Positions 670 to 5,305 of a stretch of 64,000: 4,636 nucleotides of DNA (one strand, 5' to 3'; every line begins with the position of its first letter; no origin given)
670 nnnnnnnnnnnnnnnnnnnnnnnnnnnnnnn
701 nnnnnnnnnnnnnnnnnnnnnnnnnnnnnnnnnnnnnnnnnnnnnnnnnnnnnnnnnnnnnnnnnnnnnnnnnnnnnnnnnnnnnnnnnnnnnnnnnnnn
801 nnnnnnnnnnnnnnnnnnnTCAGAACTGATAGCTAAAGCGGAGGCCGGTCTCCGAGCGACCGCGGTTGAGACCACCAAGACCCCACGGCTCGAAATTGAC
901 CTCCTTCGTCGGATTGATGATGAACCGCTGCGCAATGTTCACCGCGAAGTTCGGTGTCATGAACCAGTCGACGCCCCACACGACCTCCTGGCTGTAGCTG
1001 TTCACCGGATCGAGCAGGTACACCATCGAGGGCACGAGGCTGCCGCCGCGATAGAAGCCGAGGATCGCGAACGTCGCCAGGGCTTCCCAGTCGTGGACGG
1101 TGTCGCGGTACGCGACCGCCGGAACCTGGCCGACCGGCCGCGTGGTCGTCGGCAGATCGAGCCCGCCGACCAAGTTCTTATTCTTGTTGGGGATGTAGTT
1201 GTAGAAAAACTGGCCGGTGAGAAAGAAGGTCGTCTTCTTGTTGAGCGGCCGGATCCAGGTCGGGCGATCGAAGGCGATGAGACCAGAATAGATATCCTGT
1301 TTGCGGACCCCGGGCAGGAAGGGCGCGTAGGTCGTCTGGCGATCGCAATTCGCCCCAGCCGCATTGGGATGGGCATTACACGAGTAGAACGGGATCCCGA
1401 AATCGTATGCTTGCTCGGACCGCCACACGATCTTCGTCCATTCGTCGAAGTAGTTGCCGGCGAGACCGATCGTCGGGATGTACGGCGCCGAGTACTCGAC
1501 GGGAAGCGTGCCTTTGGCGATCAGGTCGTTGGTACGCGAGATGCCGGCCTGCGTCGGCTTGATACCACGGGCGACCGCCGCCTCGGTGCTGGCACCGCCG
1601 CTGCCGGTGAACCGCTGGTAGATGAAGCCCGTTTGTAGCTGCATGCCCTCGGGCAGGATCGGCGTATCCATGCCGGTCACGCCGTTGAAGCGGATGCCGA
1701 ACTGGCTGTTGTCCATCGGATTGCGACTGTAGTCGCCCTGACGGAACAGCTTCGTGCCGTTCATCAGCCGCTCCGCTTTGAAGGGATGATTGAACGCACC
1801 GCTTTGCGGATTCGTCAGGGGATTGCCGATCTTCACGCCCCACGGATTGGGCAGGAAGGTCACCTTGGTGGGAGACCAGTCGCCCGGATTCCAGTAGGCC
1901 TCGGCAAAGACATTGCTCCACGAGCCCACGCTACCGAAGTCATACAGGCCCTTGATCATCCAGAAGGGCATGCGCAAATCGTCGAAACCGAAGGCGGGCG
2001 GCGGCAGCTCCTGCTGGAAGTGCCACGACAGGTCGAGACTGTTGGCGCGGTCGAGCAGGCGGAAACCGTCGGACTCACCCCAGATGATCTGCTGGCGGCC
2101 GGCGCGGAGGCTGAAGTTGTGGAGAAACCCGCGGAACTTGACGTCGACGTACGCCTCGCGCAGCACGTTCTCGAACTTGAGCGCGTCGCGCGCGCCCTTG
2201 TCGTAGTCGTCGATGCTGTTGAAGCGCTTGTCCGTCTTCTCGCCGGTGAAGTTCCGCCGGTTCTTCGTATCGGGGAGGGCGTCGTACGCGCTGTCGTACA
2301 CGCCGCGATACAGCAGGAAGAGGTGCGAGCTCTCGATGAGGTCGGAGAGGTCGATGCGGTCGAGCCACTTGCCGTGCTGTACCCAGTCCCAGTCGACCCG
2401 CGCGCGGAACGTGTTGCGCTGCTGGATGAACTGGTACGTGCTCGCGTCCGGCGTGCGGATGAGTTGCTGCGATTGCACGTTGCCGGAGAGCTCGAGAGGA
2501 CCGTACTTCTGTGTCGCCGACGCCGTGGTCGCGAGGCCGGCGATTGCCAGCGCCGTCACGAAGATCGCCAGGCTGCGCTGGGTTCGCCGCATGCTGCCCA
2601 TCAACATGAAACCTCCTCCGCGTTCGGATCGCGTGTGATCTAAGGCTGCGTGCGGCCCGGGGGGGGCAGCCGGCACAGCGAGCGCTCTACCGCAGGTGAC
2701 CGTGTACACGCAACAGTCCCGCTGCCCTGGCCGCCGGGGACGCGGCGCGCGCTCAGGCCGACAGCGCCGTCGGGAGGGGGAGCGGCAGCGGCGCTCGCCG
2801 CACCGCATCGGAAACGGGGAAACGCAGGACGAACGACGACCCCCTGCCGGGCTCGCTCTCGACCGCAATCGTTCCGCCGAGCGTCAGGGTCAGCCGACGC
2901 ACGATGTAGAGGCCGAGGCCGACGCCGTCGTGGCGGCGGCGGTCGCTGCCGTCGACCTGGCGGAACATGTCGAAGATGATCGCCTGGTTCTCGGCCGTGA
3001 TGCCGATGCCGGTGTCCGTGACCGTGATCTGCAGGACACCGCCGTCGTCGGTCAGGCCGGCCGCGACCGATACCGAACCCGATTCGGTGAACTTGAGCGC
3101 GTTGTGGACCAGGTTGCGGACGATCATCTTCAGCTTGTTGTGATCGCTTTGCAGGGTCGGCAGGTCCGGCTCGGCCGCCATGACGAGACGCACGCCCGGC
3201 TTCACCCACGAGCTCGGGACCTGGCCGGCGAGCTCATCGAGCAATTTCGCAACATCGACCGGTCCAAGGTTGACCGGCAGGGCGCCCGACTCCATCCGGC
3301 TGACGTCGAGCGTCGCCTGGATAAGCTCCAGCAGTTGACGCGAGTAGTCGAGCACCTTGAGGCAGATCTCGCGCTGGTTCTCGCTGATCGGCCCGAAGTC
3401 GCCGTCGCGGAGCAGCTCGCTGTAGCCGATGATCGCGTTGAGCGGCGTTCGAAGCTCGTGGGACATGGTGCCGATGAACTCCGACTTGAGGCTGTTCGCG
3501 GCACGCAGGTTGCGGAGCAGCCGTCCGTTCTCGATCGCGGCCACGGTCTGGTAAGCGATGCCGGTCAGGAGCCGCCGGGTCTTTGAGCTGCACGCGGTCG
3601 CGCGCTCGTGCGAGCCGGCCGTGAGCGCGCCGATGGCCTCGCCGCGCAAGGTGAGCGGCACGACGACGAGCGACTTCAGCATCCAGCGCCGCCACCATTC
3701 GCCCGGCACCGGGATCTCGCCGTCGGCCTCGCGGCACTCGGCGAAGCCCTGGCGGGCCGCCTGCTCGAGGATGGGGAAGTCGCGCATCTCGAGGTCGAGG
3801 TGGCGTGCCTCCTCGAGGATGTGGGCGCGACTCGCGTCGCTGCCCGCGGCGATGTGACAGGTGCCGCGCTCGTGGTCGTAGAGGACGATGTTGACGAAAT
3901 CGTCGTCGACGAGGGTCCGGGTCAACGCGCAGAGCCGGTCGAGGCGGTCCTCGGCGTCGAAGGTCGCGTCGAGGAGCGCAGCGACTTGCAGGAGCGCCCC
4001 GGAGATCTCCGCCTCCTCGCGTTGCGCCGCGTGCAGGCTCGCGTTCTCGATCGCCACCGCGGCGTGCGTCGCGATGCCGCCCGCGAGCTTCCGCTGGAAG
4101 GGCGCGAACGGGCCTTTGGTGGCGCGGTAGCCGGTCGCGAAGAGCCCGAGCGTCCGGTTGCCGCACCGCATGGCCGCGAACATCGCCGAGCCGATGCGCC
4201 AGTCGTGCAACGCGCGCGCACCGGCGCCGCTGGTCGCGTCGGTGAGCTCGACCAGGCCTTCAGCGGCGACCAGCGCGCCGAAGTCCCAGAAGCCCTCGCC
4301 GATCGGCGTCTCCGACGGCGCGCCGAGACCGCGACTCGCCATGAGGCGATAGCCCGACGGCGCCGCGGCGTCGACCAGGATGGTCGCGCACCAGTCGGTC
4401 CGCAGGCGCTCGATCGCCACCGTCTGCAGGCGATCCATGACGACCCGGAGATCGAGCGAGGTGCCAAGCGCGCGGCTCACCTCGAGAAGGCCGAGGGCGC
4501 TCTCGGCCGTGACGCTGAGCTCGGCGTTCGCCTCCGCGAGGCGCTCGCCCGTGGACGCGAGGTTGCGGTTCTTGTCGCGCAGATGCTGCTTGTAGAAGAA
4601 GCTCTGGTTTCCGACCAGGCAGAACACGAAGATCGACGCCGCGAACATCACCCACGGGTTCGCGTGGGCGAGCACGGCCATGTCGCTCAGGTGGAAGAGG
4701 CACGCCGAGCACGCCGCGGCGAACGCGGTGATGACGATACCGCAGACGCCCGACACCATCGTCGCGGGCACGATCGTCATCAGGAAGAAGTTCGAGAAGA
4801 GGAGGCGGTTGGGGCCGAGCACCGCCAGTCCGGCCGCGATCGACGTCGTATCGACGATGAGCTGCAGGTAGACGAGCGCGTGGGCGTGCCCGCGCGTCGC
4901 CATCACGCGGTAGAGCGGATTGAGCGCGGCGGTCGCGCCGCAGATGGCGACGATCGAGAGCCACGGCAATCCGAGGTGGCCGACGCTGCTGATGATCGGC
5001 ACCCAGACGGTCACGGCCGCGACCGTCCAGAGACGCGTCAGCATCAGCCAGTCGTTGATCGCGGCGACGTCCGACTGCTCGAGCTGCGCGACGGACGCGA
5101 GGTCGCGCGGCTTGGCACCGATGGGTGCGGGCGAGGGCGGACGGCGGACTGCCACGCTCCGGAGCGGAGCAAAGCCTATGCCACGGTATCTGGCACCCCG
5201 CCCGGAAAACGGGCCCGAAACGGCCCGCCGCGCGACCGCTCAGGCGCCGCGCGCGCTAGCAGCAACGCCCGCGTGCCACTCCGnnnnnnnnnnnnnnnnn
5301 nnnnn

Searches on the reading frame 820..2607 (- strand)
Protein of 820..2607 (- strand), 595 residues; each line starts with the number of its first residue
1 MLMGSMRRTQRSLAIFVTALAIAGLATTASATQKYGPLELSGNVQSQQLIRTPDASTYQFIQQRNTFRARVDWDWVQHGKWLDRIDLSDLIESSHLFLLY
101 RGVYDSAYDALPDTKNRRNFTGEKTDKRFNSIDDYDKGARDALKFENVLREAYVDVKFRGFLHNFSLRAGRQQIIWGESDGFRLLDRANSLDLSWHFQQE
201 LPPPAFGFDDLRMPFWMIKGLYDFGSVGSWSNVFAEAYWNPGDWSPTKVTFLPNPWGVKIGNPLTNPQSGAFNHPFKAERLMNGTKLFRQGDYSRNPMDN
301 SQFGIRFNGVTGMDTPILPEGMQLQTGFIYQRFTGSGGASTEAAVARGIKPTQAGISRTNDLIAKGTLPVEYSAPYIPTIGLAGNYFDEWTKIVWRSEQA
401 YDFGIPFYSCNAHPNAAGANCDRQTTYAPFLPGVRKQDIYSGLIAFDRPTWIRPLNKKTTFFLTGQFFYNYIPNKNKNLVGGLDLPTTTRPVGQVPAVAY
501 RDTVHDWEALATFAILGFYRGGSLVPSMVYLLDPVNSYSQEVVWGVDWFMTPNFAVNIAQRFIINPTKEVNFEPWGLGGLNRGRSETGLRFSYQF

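Call 13: search_protein_families(library=ncbifam, proteins=[window:820-2607:-], max_evalue=0.001)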
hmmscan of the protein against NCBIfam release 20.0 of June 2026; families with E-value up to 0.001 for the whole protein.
window:820-2607:- (595 aa): 0 families

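Call 53: search_protein_families(library=pfam, proteins=[window:820-2607:-], max_evalue=1)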
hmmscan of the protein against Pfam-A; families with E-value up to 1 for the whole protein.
window:820-2607:- (595 aa): 2 families
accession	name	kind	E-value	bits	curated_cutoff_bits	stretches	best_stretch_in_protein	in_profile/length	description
PF06980.17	DUF1302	-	4.7e-22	79.1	23.2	1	17-487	6-430/541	Protein of unknown function (DUF1302)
PF00414.22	MAP1B_neuraxin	-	0.27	11.2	20.6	1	50-58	2-10/17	Neuraxin and MAP1B repeat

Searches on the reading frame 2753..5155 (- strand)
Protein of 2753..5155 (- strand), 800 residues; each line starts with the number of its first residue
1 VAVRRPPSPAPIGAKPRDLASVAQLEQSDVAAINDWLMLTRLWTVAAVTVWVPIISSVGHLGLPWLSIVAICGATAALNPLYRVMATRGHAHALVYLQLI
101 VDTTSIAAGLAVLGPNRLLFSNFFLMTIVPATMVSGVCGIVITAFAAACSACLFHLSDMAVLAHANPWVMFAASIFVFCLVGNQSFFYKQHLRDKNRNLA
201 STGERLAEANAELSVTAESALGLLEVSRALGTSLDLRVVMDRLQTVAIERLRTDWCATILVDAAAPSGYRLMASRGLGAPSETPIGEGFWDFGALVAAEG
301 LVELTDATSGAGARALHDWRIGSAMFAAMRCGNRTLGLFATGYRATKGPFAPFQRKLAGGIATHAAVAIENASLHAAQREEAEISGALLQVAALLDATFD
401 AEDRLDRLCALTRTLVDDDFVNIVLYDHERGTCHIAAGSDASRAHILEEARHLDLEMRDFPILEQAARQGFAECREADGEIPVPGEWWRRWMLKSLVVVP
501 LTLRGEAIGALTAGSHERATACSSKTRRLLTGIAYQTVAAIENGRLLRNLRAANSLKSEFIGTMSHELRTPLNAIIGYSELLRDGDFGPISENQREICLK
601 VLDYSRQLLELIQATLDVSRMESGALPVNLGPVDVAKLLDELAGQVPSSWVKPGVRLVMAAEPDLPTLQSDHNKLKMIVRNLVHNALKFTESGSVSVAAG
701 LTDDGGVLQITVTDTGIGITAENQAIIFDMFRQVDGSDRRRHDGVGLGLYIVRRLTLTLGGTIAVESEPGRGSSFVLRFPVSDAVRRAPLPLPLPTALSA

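Call 13: search_protein_families(library=ncbifam, proteins=[window:2753-5155:-], max_evalue=0.001)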
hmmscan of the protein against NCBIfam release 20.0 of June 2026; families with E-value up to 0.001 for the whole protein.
window:2753-5155:- (800 aa): 79 families (the best 25 are shown)
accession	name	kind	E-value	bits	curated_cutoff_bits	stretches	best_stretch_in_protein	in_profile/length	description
TIGR02956.1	TMAO_torS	equivalog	1.2e-55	189.1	676.5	1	552-784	459-685/967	TMAO reductase system sensor histidine kinase/response regulator TorS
NF008318.0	PRK11107.1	equivalog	4.4e-50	170.7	890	1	552-781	288-518/920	two-component sensor histidine kinase BarA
NF038297.2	hybrid_HK_HrmK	equivalog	2e-48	165.5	725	1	548-784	226-460/607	hybrid histidine kinase/response regulator HrmK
NF046044.1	PnpS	equivalog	6.9e-48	163.6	400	1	549-780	162-390/390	two-component system histidine kinase PnpS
NF047874.1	MASE3_PAS_HK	subfamily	6e-46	157.5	560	1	542-784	383-627/655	MASE3 domain-containing sensor histidine kinase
NF011874.0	PRK15347.1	equivalog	2e-44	151.9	852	1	552-790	393-623/921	two component system sensor kinase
NF045901.1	HisKinLetSLeg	equivalog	2.8e-43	148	1650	1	556-779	292-516/906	two-component system sensor histidine kinase LetS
NF008302.0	PRK11091.1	equivalog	4.2e-43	147.6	838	1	549-782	275-506/779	aerobic respiration two-component sensor histidine kinase ArcB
NF041947.1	LuxQ_Vibrio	equivalog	5.1e-43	147.1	1200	1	554-784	469-699/843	quorum-sensing autoinducer 2 sensor kinase/phosphatase LuxQ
NF041832.1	near_NosP_CTERM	subfamily_domain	1.1e-41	143.1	400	1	552-786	2-230/370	NahK/ErcS family hybrid sensor histidine kinase/response regulator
TIGR02966.1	phoR_proteo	equivalog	9.3e-41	139.9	334.2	1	549-779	106-333/333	phosphate regulon sensor histidine kinase PhoR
NF008099.0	PRK10841.1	equivalog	8.7e-39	133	920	1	553-784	466-693/949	two-component system sensor histidine kinase RcsC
NF050805.1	CellDivHKDivJCaul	equivalog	6.1e-38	130.4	1000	1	557-785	298-524/531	cell cycle sensor histidine kinase DivJ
NF008543.0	PRK11466.1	equivalog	1e-37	129.5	982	1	552-786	439-667/914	TMAO reductase system sensor histidine kinase/response regulator TorS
NF033092.0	HK_WalK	equivalog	1.4e-34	119.7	725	1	557-780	372-593/594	cell wall metabolism sensor histidine kinase WalK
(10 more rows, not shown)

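Call 53: search_protein_families(library=pfam, proteins=[window:2753-5155:-], max_evalue=1)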
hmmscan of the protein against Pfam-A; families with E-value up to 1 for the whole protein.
window:2753-5155:- (800 aa): 6 families
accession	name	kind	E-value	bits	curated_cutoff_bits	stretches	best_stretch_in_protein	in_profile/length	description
PF02518.31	HATPase_c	-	8.6e-27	94.2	26.4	1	671-781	2-109/111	Histidine kinase-, DNA gyrase B-, and HSP90-like ATPase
PF00512.31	HisKA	-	6.8e-17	61.7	26.9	1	557-624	2-66/66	His Kinase A (phospho-acceptor) domain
PF13492.12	GAF_3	-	5.1e-10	40.3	27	2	401-543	2-129/129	GAF domain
PF01590.32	GAF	-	6.5e-10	40.1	22.4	2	400-541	1-133/133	GAF domain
PF13185.12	GAF_2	-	1.4e-09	38.8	28.6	2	402-542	5-136/136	GAF domain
PF13581.12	HATPase_c_2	-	0.034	14.6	27.4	1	680-756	41-109/127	Histidine kinase-like ATPase domain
